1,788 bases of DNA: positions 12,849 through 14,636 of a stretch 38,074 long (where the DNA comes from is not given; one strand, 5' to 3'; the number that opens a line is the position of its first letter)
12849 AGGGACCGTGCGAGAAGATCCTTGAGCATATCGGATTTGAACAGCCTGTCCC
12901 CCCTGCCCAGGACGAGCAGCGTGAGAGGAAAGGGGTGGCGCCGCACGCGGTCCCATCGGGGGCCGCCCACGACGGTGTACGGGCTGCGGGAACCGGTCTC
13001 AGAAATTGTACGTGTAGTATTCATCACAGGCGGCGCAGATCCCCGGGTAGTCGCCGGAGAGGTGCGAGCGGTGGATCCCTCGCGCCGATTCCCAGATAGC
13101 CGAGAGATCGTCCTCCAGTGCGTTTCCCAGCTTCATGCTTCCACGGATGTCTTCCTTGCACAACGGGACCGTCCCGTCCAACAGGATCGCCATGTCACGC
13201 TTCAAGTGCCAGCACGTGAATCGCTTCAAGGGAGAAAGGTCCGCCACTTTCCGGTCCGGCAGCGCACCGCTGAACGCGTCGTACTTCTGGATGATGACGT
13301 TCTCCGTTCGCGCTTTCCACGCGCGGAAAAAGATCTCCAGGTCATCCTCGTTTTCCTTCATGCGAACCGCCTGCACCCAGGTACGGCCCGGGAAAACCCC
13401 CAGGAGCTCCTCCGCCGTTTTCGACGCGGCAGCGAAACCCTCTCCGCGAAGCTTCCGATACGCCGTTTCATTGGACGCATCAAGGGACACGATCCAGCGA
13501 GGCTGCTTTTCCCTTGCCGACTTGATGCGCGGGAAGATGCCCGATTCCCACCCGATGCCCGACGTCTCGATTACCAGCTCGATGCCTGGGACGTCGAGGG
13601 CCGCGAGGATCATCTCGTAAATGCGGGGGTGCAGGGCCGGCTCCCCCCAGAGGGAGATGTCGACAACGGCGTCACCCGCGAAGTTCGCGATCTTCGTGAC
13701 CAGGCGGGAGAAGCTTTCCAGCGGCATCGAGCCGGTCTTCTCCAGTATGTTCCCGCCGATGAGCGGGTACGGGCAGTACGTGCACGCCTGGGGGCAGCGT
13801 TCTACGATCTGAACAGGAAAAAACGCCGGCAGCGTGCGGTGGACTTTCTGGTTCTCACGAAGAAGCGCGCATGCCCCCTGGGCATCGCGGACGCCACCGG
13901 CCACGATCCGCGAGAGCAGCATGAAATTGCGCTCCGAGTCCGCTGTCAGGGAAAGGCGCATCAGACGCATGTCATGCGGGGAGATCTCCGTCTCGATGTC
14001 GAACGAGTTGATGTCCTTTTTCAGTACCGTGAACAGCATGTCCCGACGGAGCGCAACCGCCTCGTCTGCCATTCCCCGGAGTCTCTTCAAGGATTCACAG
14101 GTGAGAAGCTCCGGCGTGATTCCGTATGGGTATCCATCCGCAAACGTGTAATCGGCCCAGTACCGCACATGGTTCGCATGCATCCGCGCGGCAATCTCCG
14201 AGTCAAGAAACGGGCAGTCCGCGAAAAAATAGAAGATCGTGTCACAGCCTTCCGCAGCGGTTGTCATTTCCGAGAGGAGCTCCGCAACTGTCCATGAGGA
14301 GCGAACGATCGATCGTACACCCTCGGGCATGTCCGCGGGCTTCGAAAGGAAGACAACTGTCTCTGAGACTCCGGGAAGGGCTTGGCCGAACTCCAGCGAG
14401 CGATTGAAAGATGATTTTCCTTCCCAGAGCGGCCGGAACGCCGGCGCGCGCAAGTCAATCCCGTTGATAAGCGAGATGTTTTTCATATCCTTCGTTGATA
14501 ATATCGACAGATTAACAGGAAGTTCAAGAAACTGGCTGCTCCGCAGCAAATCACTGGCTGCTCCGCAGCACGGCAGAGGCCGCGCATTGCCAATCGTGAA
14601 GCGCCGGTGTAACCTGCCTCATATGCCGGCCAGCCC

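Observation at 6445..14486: Seven-gene overlap-coupled operon joining nucleotide-sugar/radical-SAM enzymes to a peptidoglycan amidase, directly upstream of flaA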

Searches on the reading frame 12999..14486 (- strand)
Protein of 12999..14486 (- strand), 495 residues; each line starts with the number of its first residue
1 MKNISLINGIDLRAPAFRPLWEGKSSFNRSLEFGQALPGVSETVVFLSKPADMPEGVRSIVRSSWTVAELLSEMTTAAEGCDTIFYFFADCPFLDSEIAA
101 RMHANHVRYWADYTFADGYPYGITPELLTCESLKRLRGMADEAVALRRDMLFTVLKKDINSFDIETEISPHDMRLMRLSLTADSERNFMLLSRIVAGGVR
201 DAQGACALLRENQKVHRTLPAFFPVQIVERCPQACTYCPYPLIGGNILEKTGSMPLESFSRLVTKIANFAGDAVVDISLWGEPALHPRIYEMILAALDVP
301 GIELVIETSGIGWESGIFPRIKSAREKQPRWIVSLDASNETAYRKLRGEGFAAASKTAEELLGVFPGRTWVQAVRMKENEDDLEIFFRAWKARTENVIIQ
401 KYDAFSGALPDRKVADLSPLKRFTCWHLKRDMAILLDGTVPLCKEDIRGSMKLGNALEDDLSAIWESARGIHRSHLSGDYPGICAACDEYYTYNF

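Call 4: search_protein_families(library=pfam, proteins=[window:12999-14486:-], max_evalue=0.01)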
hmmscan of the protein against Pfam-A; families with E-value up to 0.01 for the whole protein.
window:12999-14486:- (495 aa): 2 families
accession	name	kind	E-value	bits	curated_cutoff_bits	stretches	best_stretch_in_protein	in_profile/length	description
PF04055.27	Radical_SAM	-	1.1e-13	52.1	29.5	1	226-386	2-162/166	Radical SAM superfamily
PF13186.11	SPASM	-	1.4e-08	35.3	21.5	1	425-488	1-67/67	Iron-sulfur cluster-binding domain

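Call 5: search_protein_families(library=ncbifam, proteins=[window:12999-14486:-], max_evalue=0.01)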
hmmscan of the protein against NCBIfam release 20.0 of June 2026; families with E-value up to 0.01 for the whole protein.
window:12999-14486:- (495 aa): 11 families
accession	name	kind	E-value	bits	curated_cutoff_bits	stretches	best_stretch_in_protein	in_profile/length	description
TIGR04321.1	spiroSPASM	subfamily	4.7e-167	556.7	250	1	11-495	9-510/510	spiro-SPASM protein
TIGR04317.1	W_rSAM_matur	equivalog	5.5e-09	35.6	380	1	225-361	8-136/349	tungsten cofactor oxidoreductase radical SAM maturase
TIGR04251.1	SCM_rSAM_ScmF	equivalog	7.3e-08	32.2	400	1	228-357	11-137/353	SynChlorMet cassette radical SAM/SPASM protein ScmF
TIGR02109.1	PQQ_syn_pqqE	equivalog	6.4e-05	22.1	381.35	1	220-353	6-131/358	pyrroloquinoline quinone biosynthesis protein PqqE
TIGR04133.1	rSAM_w_lipo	hypoth_equivalog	0.00012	21.1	425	1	422-490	258-324/350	TIGR04133 family radical SAM/SPASM protein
TIGR02666.1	moaA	equivalog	0.00014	20.9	284.05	1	226-360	15-149/336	GTP 3',8-cyclase MoaA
NF050035.1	rSAM_WgK_link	exception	0.00078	18.5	650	1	218-350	6-131/367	radical SAM/SPASM peptide maturase WgkB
TIGR04340.1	rSAM_ACGX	hypoth_equivalog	0.001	18.4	400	0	223-343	5-123/341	radical SAM/SPASM domain protein, ACGX system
TIGR03972.1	rSAM_TYW1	equivalog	0.0024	17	317.95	1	274-375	121-216/297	4-demethylwyosine synthase TYW1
NF001199.0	PRK00164.2-1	equivalog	0.0028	16.8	231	1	224-351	15-134/308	GTP 3',8-cyclase MoaA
TIGR04311.1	rSAM_Geo_metal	subfamily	0.0064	15.6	400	0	220-298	2-75/423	radical SAM/SPASM family putative metalloenzyme maturase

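Call 10: find_related_loci(query=window:12999-14486:-, collection=genome_contigs, flank=10000)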
Query window:12999-14486:- (495 aa) in genome_contigs; peptide patterns used: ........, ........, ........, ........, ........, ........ (x = any residue, [..] = any of these).
213 stretches matched a pattern; 144 encode a relative of the query (tblastn E <= 1e-3); the best 80 are kept; 80 distinct loci.
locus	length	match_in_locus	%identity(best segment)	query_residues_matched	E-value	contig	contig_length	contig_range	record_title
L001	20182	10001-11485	85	1-495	0e+0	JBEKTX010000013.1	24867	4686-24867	MAG: Spirochaetia bacterium isolate SPRUCE 568 SPRUCE_568_13, whole genome shotgun sequence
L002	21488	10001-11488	68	1-495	0e+0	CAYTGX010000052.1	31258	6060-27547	MAG TPA_asm: uncultured Spirochaetaceae bacterium isolate binchicken_co54_275 genome assembly, contig: NODE_2418_length_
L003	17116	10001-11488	65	1-495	0e+0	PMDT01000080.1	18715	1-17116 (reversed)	MAG: Spirochaetaceae bacterium isolate fen_1365 73.20120700_E2X.184_contig_153517, whole genome shotgun sequence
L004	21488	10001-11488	66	1-495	0e+0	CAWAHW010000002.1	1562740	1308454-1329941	MAG: uncultured Spirochaetota bacterium isolate MFD01476.bin.1.137 genome assembly, contig: contig_18345, whole genome s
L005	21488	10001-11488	66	1-495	0e+0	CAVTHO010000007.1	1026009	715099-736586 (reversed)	MAG: uncultured Spirochaetota bacterium isolate MFD05942.bin.2.325 genome assembly, contig: contig_3547, whole genome sh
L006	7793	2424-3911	65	1-495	0e+0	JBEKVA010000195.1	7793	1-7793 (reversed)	MAG: Spirochaetia bacterium isolate SPRUCE 594 SPRUCE_594_195, whole genome shotgun sequence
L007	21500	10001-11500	62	1-495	0e+0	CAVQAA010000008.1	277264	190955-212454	MAG: uncultured Spirochaetota bacterium isolate MFD03726.bin.2.143 genome assembly, contig: contig_22485, whole genome s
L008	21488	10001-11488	63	1-495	0e+0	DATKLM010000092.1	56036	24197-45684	MAG TPA_asm: Spirochaetia bacterium isolate SMAG_U14685 k141_3266527, whole genome shotgun sequence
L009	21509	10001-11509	61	1-495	0e+0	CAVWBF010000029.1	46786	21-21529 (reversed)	MAG: uncultured Spirochaetota bacterium isolate MFD03726.bin.4.276 genome assembly, contig: contig_99643, whole genome s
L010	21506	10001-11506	60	1-495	0e+0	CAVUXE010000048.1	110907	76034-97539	MAG: uncultured Spirochaetota bacterium isolate MFD04492.bin.2.86 genome assembly, contig: contig_30128, whole genome sh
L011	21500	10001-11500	59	1-495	0e+0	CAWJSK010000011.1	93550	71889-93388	MAG: uncultured Spirochaetota bacterium isolate MFD01231.bin.2.51 genome assembly, contig: contig_47259, whole genome sh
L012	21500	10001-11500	60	1-495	0e+0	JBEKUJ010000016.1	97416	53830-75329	MAG: Spirochaetia bacterium isolate SPRUCE 579 SPRUCE_579_16, whole genome shotgun sequence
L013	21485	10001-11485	54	1-495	0e+0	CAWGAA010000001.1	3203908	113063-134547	MAG: uncultured Spirochaetota bacterium isolate MFD04408.bin.1.18 genome assembly, contig: contig_23060, whole genome sh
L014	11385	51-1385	61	52-495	0e+0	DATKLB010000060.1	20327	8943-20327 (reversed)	MAG TPA_asm: Spirochaetia bacterium isolate SMAG_U14674 k141_1002652, whole genome shotgun sequence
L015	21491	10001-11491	49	1-495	3e-171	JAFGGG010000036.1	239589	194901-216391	MAG: Spirochaetales bacterium isolate Zod_Metabat.1377 k87_11256300, whole genome shotgun sequence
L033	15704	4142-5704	46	1-494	3e-144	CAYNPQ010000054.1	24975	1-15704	MAG TPA_asm: uncultured Treponemataceae bacterium isolate SRP220891_co1_303 genome assembly, contig: NODE_3806_length_24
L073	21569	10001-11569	35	1-495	4e-100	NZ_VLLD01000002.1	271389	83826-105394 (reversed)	Treponema putidum strain ATCC 700334 JM98DRAFT_scaffold00002.2, whole genome shotgun sequence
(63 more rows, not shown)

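Call 13: find_homologous_proteins(query=window:12999-14486:-, max_evalue=1e-10)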
Query window:12999-14486:- (495 aa): 2071 proteins with E <= 1e-10 among 8000 candidates; the best 120 are listed.
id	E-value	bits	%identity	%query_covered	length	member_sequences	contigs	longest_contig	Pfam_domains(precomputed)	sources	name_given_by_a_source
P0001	0.0e+0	1012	87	100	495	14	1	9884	PF13186.12,PF04055.28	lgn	-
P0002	1.5e-290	982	85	100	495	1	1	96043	PF13186.12,PF04055.28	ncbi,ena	-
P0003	9.0e-286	966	83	100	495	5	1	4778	PF13186.12,PF04055.28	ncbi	-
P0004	1.9e-281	952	81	100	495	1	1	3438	PF13186.12,PF04055.28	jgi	jgi:spiro-SPASM protein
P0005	5.8e-279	944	80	100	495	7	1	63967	PF13186.12,PF04055.28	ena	-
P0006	7.8e-279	943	81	100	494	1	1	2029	PF13186.12,PF04055.28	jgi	jgi:spiro-SPASM protein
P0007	1.3e-278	943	79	100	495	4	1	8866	PF13186.12,PF04055.28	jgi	jgi:spiro-SPASM protein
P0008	1.1e-277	940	80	100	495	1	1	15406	PF13186.12,PF04055.28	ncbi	-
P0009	1.5e-277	939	81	100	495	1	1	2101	PF13186.12,PF04055.28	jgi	jgi:spiro-SPASM protein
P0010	6.9e-277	937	79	100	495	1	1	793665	PF13186.12,PF04055.28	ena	-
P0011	1.7e-272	922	78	100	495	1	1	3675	PF13186.12,PF04055.28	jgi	jgi:spiro-SPASM protein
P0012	2.4e-270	915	78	100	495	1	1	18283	PF13186.12,PF04055.28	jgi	-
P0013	8.6e-269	910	77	100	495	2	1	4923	PF13186.12,PF04055.28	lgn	-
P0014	2.3e-268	909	77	100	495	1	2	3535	PF13186.12,PF04055.28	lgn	-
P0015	1.3e-265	900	76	100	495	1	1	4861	PF13186.12,PF04055.28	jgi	jgi:spiro-SPASM protein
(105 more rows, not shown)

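Call 15: search_protein_families(library=pfam, proteins=[L073:3570-7037:+, L073:7429-8517:-, L073:8487-9044:-, L073:11547-12500:+, L073:12497-15139:+, L073:15136-16626:+, L073:16630-17805:+, L073:17813-18844:+, L073:19357-19965:-, L073:1663-2802:+], max_evalue=0.001)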
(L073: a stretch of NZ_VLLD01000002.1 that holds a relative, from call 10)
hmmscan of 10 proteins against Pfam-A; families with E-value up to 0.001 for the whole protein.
L073:3570-7037:+ (1155 aa): 8 families
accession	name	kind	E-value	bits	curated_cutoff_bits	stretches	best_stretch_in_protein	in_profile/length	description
PF00271.37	Helicase_C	-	4.5e-26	91.7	23.5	1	812-921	5-109/110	Helicase conserved C-terminal domain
PF00270.35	DEAD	-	2.3e-25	89.7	26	1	618-778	2-164/167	DEAD/DEAH box helicase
PF03461.20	TRCF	-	6.4e-25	87.8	25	1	1017-1109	2-94/95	TRCF domain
PF02559.22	CarD_TRCF_RID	-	1.7e-19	70.1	23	1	492-548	1-57/57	CarD-like/TRCF RID domain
PF17757.6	UvrB_inter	-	2.8e-17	63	22.9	1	151-243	1-90/91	UvrB interaction domain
PF04851.21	ResIII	-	2.5e-08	34.5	22.5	1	618-773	6-162/164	Type III restriction enzyme, res subunit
PF25199.1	nSTAND_NTPase5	-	0.00017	21.9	34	1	603-689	10-94/145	Novel STAND NTPase 5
PF22590.2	Cas3-like_C_2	-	0.0009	19.9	27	0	824-922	2-105/106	CRISPR-associated nuclease/helicase Cas3, C-terminal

L073:7429-8517:- (362 aa): 1 family
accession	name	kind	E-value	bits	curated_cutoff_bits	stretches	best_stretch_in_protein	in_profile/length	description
PF07456.16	Hpre_diP_synt_I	-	2e-35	122.4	30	1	24-166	3-146/147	Heptaprenyl diphosphate synthase component I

L073:8487-9044:- (185 aa): 1 family
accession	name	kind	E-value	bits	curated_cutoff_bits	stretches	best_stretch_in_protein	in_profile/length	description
PF00254.34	FKBP_C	-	5.6e-12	46.3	21.1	1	8-142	4-93/94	FKBP-type peptidyl-prolyl cis-trans isomerase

L073:11547-12500:+ (317 aa): 0 families

L073:12497-15139:+ (880 aa): 6 families
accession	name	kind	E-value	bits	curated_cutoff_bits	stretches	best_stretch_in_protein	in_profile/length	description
PF02348.25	CTP_transf_3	-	1.3e-29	104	22.6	1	9-211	1-189/217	Cytidylyltransferase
PF13489.12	Methyltransf_23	-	2.8e-19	69.9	27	1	657-822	21-163/164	Methyltransferase domain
PF08241.18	Methyltransf_11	-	7.3e-09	36.6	21.2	1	663-775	1-95/95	Methyltransferase domain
PF08242.18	Methyltransf_12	-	9.9e-09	36.3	30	1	663-773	1-98/98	Methyltransferase domain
PF13649.12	Methyltransf_25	-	4.6e-07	30.9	27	1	662-771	1-97/97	Methyltransferase domain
PF13847.12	Methyltransf_31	-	1.7e-05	25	27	1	658-779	3-113/145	Methyltransferase domain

L073:15136-16626:+ (496 aa): 2 families
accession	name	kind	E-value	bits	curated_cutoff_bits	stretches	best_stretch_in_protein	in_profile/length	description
PF00370.27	FGGY_N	-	4.9e-86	288.7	28.8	1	4-251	1-245/245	FGGY family of carbohydrate kinases, N-terminal domain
PF02782.22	FGGY_C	-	2.2e-45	155.3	27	1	261-449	2-197/198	FGGY family of carbohydrate kinases, C-terminal domain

L073:16630-17805:+ (391 aa): 3 families
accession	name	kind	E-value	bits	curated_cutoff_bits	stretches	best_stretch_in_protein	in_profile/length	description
PF00465.25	Fe-ADH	-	4.1e-46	157.1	31.3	1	9-177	1-168/168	Iron-containing alcohol dehydrogenase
PF25137.1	ADH_Fe_C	-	1.2e-36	126.7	27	1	188-391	1-194/194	Fe-containing alcohol dehydrogenase family, C-terminal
PF13685.12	Fe-ADH_2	-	5e-07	30.3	28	1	30-110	19-96/149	Iron-containing alcohol dehydrogenase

L073:17813-18844:+ (343 aa): 10 families
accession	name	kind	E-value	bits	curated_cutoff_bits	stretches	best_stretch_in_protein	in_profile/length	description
PF05496.18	RuvB_N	-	4.4e-71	238.2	27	1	22-179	1-158/159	Holliday junction DNA helicase RuvB P-loop domain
PF17864.7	AAA_lid_4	-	7e-28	96.6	27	1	183-256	1-74/74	RuvB AAA lid domain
PF05491.19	RuvB_C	-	1e-22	80.3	24.7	1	258-327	2-71/72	RuvB C-terminal winged helix domain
PF00004.35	AAA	-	1.8e-18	67.7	21.2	1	58-181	2-130/131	ATPase family associated with various cellular activities (AAA)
PF07728.20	AAA_5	-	8.8e-07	29.4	22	1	56-174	1-139/139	AAA domain (dynein-related subfamily)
PF20720.3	nSTAND3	-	1.9e-05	24.8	27.2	1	46-114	9-74/155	Novel STAND NTPase 3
PF13401.12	AAA_22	-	2.1e-05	25.3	27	0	56-97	7-51/130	AAA domain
PF01078.27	Mg_chelatase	-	0.00012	22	20.3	0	28-73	3-41/207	Magnesium chelatase, subunit ChlI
PF13173.12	AAA_14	-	0.00032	21.1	27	1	57-136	5-93/129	AAA domain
PF13191.12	AAA_16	-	0.00039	21.4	32.6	0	49-78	20-48/167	AAA ATPase domain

L073:19357-19965:- (202 aa): 3 families
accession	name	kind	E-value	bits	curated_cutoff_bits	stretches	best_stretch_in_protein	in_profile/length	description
PF00392.27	GntR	-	1.2e-14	54.2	27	1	92-154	2-64/64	Bacterial regulatory proteins, gntR family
PF13730.12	HTH_36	-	6.9e-06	26.2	25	1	111-144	22-55/55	Helix-turn-helix domain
PF13412.12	HTH_24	-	0.00049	20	21.9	0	116-144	19-47/48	Winged helix-turn-helix DNA-binding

L073:1663-2802:+ (379 aa): 4 families
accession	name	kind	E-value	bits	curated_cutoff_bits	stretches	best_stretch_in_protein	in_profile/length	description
PF14842.11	FliG_N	-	4.4e-28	98.4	25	2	53-151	5-104/104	FliG N-terminal domain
PF01706.21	FliG_C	-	6.5e-25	87.9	23.3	1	263-369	2-108/108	FliG C-terminal domain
PF14841.11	FliG_M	-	6.1e-24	84.5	25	1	161-232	3-73/76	FliG middle domain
PF03448.22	MgtE_N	-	6.7e-08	33.4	25.9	0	49-87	47-85/102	MgtE intracellular N domain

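Call 61: find_homologous_proteins(query=L073:10001-11569:+, max_evalue=1e-10)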
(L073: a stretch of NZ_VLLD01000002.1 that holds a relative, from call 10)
Query L073:10001-11569:+ (523 aa): 468 proteins with E <= 1e-10 among 8000 candidates; the best 120 are listed.
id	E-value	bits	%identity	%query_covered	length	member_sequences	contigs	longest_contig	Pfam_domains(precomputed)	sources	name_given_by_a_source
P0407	0.0e+0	1090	92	100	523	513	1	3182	PF13186.12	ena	-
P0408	0.0e+0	1040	88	100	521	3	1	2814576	PF13186.12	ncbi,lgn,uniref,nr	ncbi:spiro-SPASM protein [Treponema sp. OMZ 788]|uniref:spiro-SPASM protein n=1 Tax=Treponema sp. OM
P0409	3.5e-217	741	64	100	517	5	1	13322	-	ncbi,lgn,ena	-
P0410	9.7e-216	736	64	100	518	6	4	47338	-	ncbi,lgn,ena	-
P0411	4.5e-212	724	62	100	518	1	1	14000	-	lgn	-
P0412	6.2e-211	720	61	100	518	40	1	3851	-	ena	-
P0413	4.4e-210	717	61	100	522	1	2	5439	-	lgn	-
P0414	7.3e-209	713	59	100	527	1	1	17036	-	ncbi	-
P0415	5.4e-208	710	61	100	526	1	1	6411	-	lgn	-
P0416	6.1e-208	710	62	100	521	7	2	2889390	-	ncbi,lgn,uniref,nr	ncbi:spiro-SPASM protein [Treponema pedis]|uniref:spiro-SPASM protein n=1 Tax=Treponema pedis TaxID=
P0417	4.5e-206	704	58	100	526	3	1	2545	-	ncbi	-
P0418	8.0e-206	703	59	100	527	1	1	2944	-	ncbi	-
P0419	2.1e-203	695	61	100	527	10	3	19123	-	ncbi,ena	-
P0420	2.5e-203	695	62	100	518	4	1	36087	-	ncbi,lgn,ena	-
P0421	5.7e-196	671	58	100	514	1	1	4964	-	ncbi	-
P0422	3.0e-157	543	49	100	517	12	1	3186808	PF13186.12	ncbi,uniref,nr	ncbi:spiro-SPASM protein [Treponema phagedenis]|uniref:spiro-SPASM protein n=1 Tax=Treponema phagede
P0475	3.1e-126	440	43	100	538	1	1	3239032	PF04055.28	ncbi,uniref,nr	ncbi:spiro-SPASM protein [Brucepastera parasyntrophica]|uniref:spiro-SPASM protein n=1 Tax=Brucepast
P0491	2.0e-119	418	42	100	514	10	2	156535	PF13186.12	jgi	jgi:uncharacterized protein TP_0285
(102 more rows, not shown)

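Call 62: find_encoding_contigs(protein=P0491, flank=10000, max_places=3)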
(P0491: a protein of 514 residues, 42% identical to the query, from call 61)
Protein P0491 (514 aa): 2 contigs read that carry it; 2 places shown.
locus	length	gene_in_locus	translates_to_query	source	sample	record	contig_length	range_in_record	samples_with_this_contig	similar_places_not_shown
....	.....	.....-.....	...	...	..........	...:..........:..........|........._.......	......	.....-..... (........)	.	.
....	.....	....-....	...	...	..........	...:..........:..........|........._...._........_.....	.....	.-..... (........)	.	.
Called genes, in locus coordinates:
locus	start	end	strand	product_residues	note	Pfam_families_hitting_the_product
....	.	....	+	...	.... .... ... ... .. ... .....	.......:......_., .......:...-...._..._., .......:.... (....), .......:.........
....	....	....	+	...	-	-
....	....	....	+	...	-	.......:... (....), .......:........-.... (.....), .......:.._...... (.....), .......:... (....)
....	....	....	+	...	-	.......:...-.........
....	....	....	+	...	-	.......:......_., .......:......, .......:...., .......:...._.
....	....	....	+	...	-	-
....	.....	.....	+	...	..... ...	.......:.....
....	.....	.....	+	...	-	-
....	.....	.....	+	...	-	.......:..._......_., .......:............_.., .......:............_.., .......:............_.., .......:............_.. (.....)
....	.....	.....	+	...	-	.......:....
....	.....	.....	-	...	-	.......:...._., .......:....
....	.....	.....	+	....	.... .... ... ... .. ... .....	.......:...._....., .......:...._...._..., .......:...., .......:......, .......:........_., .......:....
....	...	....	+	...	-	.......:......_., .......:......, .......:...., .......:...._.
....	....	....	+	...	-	-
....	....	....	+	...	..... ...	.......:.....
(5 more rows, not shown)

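Call 71: find_encoding_contigs(protein=P0422, flank=10000, max_places=1)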
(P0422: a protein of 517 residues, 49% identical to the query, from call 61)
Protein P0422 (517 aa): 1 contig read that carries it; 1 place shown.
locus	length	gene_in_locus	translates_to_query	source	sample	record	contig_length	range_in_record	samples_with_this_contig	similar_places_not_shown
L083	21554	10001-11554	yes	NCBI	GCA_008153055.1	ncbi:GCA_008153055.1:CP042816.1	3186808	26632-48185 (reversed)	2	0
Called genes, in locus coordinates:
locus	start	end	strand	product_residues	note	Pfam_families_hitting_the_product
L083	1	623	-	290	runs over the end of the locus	PF00702:Hydrolase, PF13419:HAD_2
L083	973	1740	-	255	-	PF08220:HTH_DeoR, PF08279:HTH_11, PF00455:DeoRC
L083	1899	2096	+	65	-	-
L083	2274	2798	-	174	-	PF13302:Acetyltransf_3 (weak), PF00583:Acetyltransf_1, PF13673:Acetyltransf_10 (weak), PF13508:Acetyltransf_7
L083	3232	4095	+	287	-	PF01887:SAM_HAT_N, PF20257:SAM_HAT_C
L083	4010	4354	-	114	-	-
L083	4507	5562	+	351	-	PF01263:Aldose_epim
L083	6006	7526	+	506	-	PF00749:tRNA-synt_1c, PF19269:Anticodon_2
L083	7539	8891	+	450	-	PF00587:tRNA-synt_2b, PF03129:HGTP_anticodon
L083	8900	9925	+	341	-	PF01066:CDP-OH_P_transf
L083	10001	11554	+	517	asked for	PF13186:SPASM (weak)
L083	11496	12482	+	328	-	-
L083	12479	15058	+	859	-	PF02348:CTP_transf_3, PF13489:Methyltransf_23, PF13649:Methyltransf_25 (weak), PF13847:Methyltransf_31 (weak), PF08241:Methyltransf_11, PF08242:Methyltransf_12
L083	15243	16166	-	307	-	PF14238:DUF4340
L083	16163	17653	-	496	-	PF23357:DUF7088, PF09822:ABC_transp_aux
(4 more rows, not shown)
